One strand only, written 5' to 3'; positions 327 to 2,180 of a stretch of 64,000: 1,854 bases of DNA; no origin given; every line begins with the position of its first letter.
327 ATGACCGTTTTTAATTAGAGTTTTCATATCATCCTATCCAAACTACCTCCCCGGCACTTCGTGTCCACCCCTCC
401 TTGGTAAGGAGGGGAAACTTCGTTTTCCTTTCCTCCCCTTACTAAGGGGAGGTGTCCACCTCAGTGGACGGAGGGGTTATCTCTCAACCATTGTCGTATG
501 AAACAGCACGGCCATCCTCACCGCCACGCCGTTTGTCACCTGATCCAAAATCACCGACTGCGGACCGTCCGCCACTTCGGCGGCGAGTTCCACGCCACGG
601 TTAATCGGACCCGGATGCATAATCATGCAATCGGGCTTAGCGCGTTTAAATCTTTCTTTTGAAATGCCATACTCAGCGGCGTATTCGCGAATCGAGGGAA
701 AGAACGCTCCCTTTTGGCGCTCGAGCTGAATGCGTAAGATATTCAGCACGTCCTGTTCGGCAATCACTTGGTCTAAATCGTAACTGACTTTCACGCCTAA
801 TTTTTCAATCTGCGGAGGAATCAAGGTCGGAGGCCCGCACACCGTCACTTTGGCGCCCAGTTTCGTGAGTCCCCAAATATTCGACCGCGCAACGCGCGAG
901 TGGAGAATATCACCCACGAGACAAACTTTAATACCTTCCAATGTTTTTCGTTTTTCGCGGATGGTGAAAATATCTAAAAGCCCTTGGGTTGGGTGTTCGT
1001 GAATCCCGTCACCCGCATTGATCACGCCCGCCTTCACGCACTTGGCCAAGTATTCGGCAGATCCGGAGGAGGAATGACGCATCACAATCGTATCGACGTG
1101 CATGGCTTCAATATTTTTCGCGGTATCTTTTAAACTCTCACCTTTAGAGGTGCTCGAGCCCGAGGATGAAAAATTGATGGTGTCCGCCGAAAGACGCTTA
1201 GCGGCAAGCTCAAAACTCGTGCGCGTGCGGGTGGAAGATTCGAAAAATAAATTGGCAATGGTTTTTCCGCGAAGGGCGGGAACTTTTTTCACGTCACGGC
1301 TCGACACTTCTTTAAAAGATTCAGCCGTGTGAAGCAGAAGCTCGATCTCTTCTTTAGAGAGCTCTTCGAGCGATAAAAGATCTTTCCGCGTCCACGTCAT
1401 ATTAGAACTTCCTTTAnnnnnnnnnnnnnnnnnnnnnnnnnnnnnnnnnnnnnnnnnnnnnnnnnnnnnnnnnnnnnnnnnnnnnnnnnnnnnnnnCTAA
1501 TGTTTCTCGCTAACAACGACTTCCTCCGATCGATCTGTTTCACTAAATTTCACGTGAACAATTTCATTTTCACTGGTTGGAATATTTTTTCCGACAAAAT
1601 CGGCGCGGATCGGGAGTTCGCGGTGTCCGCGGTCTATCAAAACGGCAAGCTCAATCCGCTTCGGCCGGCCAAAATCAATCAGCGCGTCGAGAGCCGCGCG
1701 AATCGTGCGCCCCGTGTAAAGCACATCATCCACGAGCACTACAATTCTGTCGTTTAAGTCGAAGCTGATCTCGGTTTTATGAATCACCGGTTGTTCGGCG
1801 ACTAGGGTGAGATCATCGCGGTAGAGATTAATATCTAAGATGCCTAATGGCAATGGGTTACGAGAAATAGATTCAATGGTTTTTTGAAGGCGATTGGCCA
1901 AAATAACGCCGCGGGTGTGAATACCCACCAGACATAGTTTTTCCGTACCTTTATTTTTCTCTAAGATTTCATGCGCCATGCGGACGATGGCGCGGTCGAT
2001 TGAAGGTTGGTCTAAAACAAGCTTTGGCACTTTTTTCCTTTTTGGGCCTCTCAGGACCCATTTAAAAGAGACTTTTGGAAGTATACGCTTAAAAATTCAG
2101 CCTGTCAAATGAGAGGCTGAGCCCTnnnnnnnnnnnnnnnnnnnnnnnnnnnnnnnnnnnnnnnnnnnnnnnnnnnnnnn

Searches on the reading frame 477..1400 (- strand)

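Call 50: search_protein_families(library=pfam, proteins=[window:477-1400:-], max_evalue=0.0001)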
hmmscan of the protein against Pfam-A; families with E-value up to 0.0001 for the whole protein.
window:477-1400:- (307 aa): 2 families
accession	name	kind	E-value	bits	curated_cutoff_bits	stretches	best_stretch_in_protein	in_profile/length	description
PF02729.26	OTCace_N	-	7.8e-49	166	29.9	1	6-149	1-148/148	Aspartate/ornithine carbamoyltransferase, carbamoyl-P binding domain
PF00185.30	OTCace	-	4e-27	95.6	29.4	1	155-301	1-156/157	Aspartate/ornithine carbamoyltransferase, Asp/Orn binding domain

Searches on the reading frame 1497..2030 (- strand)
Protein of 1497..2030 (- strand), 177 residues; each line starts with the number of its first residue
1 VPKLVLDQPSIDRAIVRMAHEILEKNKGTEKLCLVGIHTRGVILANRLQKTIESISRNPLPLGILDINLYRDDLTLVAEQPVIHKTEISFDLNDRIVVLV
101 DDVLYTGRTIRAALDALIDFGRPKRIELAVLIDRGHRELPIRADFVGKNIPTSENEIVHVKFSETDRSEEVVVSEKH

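Call 50: search_protein_families(library=pfam, proteins=[window:1497-2030:-], max_evalue=0.0001)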
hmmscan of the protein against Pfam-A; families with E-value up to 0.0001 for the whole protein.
window:1497-2030:- (177 aa): 2 families
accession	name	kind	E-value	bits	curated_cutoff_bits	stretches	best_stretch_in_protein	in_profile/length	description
PF00156.33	Pribosyltran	-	1.2e-26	93.3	26.3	1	5-162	5-153/158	Phosphoribosyl transferase domain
PF14681.12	UPRTase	-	1.2e-06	28.6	27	1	27-132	63-159/206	Uracil phosphoribosyltransferase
